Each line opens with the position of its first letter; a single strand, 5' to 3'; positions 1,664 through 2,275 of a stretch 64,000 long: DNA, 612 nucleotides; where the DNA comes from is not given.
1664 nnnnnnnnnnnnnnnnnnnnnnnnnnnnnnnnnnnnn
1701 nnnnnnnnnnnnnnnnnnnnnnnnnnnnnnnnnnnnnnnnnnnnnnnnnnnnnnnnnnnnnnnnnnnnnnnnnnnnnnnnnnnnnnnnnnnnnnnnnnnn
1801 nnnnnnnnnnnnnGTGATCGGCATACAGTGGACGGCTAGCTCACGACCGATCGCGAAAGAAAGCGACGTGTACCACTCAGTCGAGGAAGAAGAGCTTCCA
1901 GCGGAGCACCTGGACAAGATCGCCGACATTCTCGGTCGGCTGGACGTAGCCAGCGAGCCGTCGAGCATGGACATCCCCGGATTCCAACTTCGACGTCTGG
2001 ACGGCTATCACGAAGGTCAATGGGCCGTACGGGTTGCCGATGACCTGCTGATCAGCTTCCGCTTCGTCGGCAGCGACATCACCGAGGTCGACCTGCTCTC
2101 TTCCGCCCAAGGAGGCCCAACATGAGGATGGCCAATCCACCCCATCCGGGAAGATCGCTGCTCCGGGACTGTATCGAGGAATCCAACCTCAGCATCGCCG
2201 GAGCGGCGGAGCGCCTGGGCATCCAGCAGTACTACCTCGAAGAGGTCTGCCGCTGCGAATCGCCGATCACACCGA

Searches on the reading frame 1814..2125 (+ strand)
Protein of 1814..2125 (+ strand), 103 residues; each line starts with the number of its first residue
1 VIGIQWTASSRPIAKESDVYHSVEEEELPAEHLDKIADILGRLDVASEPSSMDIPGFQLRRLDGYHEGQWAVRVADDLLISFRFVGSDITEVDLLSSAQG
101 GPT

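Call 89: search_protein_families(library=pfam, proteins=[window:1814-2125:+], max_evalue=0.001)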
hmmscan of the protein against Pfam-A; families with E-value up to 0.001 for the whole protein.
window:1814-2125:+ (103 aa): 1 family
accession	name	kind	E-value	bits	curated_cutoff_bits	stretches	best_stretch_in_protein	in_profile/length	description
PF05015.19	HigB-like_toxin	-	9.7e-06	26.4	27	1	26-91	19-85/91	RelE-like toxin of type II toxin-antitoxin system HigB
